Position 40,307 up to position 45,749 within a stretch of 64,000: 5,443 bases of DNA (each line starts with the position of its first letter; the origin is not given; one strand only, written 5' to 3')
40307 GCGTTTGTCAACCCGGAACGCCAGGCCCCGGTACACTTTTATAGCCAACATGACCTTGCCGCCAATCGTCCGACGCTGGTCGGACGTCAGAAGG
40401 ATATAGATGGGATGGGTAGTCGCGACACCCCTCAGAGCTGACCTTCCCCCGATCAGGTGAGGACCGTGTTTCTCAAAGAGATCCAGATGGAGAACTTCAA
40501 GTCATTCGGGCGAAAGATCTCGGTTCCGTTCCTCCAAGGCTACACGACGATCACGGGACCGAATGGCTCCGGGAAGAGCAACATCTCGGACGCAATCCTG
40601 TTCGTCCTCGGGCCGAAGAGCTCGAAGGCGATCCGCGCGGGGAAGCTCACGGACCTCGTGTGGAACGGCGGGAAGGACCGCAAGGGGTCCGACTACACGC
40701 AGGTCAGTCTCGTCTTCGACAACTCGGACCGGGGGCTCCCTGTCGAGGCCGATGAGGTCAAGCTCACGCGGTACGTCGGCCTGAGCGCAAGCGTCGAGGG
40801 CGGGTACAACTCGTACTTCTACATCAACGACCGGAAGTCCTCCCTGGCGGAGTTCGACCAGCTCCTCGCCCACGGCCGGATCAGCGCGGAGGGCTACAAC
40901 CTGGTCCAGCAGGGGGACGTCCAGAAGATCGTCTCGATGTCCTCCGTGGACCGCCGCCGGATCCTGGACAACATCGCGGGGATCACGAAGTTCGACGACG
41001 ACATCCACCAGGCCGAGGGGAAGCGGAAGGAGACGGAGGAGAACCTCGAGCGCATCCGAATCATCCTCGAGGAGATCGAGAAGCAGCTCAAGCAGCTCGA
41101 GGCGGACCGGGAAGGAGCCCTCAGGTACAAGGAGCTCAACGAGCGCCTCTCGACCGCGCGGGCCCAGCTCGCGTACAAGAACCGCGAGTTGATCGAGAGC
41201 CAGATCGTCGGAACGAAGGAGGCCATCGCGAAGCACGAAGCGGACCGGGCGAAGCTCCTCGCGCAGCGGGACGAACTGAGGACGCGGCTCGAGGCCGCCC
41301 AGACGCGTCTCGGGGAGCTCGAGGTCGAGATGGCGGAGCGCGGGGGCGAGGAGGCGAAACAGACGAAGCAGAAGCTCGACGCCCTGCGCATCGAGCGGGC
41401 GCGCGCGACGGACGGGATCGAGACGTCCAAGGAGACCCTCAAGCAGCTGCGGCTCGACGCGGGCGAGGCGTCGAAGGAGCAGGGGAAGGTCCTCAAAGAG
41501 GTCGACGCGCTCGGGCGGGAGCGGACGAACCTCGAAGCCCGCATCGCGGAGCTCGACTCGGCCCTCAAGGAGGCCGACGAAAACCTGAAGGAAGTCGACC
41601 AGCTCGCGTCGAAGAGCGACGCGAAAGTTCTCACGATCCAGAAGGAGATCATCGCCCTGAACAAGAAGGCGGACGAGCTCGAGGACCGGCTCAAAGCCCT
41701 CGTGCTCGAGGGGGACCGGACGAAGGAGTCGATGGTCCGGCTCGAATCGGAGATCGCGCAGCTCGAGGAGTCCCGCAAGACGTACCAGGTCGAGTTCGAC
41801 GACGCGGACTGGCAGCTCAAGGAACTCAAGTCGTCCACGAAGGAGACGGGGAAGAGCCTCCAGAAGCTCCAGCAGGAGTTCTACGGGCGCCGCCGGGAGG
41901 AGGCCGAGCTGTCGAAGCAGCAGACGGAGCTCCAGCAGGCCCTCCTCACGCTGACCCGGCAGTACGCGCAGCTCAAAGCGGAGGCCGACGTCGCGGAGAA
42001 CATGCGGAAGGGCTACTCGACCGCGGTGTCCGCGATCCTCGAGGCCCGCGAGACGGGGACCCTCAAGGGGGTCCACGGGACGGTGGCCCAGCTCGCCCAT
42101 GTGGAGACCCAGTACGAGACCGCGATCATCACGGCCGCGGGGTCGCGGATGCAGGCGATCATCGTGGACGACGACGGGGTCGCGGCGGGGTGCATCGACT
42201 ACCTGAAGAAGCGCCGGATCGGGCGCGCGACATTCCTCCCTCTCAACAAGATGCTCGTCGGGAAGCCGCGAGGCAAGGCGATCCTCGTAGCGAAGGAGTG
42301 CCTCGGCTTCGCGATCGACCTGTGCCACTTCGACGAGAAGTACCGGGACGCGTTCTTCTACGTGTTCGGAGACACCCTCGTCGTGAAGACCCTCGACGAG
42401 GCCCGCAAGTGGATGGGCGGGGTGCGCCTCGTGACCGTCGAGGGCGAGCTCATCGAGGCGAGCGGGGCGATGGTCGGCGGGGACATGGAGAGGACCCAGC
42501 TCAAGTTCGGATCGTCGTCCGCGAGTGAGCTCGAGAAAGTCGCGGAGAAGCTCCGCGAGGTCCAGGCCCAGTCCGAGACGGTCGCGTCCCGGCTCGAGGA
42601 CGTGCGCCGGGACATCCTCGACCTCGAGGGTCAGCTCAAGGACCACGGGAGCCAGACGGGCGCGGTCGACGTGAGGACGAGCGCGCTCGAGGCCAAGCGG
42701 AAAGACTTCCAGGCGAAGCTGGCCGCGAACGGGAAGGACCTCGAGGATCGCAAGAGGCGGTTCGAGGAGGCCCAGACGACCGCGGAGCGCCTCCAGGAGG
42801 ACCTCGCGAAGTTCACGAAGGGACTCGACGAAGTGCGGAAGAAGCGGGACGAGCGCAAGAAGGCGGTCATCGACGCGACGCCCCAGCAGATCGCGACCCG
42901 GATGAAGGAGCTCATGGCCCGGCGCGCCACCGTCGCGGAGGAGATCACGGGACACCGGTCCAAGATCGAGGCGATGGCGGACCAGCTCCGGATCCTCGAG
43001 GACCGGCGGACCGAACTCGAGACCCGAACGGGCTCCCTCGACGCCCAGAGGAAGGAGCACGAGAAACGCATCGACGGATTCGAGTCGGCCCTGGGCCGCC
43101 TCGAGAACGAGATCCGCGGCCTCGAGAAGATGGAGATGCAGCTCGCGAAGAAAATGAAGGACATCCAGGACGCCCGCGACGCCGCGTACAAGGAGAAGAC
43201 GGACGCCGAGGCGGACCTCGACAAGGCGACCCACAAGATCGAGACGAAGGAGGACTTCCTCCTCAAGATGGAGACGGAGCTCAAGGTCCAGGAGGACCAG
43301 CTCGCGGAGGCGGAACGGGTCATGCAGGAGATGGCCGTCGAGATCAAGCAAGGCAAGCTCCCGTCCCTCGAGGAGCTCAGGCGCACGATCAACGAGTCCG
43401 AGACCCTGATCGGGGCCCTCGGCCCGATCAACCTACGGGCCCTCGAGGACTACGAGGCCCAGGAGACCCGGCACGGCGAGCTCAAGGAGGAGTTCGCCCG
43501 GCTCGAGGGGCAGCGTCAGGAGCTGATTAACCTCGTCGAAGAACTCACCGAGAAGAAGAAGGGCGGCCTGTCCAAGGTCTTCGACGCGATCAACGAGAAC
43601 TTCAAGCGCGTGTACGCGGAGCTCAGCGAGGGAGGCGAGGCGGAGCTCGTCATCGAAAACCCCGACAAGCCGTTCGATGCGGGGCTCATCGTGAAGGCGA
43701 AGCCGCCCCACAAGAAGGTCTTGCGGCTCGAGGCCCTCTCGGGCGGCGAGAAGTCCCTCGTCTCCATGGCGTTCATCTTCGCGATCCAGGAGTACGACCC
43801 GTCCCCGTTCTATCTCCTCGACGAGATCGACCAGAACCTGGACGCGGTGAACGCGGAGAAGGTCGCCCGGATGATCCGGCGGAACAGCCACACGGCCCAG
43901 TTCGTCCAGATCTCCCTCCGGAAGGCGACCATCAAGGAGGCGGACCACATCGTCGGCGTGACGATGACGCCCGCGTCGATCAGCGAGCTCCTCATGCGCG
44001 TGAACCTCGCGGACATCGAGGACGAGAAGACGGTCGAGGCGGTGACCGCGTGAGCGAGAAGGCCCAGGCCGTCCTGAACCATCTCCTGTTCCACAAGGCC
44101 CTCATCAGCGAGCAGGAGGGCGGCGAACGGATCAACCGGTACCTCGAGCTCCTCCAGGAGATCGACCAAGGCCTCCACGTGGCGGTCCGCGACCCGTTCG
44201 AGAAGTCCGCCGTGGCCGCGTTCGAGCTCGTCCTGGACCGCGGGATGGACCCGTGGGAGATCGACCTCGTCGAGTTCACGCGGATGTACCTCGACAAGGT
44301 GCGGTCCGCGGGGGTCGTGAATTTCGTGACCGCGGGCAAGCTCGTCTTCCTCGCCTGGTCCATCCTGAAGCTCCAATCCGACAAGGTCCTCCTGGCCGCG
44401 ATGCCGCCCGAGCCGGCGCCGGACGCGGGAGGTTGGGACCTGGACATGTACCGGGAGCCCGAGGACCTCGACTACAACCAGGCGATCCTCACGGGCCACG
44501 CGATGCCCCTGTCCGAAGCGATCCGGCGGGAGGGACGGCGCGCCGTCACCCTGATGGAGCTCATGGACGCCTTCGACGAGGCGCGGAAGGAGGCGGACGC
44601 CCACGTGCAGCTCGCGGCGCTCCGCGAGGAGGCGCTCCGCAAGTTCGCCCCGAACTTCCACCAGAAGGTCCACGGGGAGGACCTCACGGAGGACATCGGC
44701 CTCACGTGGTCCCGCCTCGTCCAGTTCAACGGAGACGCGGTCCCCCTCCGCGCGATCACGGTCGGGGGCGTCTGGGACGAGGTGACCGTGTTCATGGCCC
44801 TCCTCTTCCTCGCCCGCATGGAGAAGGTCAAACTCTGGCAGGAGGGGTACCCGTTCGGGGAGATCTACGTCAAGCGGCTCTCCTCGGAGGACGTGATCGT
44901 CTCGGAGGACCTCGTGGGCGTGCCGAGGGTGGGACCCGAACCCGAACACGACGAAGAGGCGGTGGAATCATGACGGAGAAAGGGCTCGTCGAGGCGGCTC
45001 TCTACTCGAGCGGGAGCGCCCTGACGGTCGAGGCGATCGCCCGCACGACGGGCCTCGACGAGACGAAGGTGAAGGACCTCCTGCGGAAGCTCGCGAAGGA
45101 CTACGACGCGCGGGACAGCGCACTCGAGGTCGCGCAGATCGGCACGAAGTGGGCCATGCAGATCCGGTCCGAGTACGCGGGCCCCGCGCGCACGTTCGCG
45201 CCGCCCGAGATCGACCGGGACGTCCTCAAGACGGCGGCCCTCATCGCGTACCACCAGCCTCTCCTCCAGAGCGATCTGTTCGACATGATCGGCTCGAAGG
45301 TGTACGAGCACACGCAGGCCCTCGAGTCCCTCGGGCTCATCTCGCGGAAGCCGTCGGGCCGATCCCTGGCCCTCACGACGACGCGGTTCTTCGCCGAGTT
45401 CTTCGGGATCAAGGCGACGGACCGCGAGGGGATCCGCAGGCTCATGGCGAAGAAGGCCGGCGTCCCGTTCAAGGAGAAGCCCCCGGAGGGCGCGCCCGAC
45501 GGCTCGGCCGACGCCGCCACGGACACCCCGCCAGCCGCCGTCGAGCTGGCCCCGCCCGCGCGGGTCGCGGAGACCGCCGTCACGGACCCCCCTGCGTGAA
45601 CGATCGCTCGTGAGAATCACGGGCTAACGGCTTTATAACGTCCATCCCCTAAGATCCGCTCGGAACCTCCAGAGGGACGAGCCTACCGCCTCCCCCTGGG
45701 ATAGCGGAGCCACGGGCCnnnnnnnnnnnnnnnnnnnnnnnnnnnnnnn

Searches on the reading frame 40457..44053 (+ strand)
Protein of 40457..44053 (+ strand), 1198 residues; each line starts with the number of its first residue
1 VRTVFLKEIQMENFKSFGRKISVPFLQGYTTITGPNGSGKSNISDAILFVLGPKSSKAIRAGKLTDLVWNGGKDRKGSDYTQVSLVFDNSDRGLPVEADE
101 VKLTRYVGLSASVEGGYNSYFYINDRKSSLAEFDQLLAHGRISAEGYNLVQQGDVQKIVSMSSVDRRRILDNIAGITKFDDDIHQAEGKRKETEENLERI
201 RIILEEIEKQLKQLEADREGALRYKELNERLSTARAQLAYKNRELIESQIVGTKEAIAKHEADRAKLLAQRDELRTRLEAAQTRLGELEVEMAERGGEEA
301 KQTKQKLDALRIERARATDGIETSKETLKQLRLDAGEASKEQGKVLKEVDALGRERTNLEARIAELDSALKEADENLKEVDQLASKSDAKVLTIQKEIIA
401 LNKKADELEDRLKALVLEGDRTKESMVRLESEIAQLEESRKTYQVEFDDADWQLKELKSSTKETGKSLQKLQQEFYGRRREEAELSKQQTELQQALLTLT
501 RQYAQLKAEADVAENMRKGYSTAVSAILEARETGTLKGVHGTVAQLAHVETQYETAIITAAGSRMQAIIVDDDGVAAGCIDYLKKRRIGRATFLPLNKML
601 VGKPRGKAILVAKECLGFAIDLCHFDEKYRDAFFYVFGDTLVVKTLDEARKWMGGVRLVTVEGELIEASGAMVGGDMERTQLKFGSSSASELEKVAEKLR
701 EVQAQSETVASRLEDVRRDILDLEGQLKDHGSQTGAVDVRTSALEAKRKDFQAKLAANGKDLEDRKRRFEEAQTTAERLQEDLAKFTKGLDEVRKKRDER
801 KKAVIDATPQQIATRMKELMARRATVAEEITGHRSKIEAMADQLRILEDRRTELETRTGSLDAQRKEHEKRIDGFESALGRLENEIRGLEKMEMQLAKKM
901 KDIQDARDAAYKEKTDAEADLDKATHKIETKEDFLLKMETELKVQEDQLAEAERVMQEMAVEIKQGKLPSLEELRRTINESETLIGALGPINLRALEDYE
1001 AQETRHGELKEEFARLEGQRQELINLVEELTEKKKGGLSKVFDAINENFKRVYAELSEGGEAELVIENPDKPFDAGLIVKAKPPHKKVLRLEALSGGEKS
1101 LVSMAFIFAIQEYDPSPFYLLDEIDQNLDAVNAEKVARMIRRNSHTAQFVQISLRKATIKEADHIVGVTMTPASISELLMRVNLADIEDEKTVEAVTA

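Call 3: search_protein_families(library=pfam, proteins=[window:40457-44053:+], max_evalue=0.01)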
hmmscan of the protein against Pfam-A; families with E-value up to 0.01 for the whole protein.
window:40457-44053:+ (1198 aa): 11 families
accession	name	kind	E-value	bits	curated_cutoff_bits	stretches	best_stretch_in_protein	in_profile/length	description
PF02463.25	SMC_N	-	1.8e-63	214.3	40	1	5-1175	1-218/220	RecF/RecN/SMC N terminal domain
PF06470.18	SMC_hinge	-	4.3e-33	114.6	22.5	1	536-651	1-114/116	SMC proteins Flexible Hinge Domain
PF13304.12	AAA_21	-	1.1e-10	42.5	27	2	1008-1150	181-294/304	AAA domain, putative AbiEii toxin, Type IV TA system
PF13476.12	AAA_23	-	7.9e-09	36.9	27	1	9-215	2-201/201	AAA domain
PF13555.12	AAA_29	-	2e-08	34.3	27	1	6-55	1-50/61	P-loop containing region of AAA domain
PF13175.12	AAA_15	-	8.8e-06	26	32.1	1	6-427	3-181/374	AAA ATPase domain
PF05911.16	FPP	-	0.0011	17.7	40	1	687-789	717-819/871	Filament-like plant protein, long coiled-coil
PF10498.14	IFT57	-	0.0016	18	40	1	698-819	223-342/360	Intra-flagellar transport protein 57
PF11932.13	DUF3450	-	0.0038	17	32.6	1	829-905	31-107/241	Protein of unknown function (DUF3450)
PF12795.12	MscS_porin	-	0.0065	16.5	34.4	1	689-862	29-197/238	Mechanosensitive ion channel porin domain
PF20492.3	ERM_helical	-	0.0066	16.9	40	1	354-463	6-115/120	Ezrin/radixin/moesin, alpha-helical domain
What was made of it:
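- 40457..45599 (+): Context only, not part of the feature: the smc-scpA-scpB operon directly upstream. Pfam hits (call 3).
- Checked: smc (40457-44053), scpA (44050-44973) and scpB (to 45599) lie directly upstream (call 3).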

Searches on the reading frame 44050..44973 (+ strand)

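Call 3: search_protein_families(library=pfam, proteins=[window:44050-44973:+], max_evalue=0.01)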
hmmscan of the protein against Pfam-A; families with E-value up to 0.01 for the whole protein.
window:44050-44973:+ (307 aa): 1 family
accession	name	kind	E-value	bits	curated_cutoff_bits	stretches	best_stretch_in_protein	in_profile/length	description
PF02616.19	SMC_ScpA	-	7.2e-05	23.3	24.6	0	243-275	199-230/232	Segregation and condensation protein ScpA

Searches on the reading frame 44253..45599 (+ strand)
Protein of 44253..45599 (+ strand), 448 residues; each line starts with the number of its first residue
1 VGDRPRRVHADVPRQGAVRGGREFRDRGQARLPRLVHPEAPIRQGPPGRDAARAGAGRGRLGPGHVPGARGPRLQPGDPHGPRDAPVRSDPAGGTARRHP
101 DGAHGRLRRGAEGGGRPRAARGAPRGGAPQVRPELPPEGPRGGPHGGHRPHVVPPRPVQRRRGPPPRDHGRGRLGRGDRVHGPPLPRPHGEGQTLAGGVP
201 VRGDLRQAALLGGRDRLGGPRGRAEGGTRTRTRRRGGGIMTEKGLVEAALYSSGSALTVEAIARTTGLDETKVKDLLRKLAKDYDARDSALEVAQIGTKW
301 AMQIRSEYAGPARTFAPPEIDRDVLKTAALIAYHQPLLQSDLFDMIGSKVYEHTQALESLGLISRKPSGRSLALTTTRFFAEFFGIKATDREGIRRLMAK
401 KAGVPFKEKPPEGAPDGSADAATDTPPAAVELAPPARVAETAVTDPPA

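Call 3: search_protein_families(library=pfam, proteins=[window:44253-45599:+], max_evalue=0.01)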
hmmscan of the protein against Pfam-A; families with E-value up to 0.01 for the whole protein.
window:44253-45599:+ (448 aa): 3 families
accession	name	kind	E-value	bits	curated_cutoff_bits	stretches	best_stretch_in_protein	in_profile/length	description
PF04079.22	SMC_ScpB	-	7.4e-31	107.3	27.4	1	245-389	2-154/160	Segregation and condensation complex subunit ScpB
PF01978.25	TrmB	-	0.00031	21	25.6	0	256-282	22-48/68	Sugar-specific transcriptional regulator TrmB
PF09339.16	HTH_IclR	-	0.0039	17.4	22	0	252-281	14-43/52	IclR helix-turn-helix domain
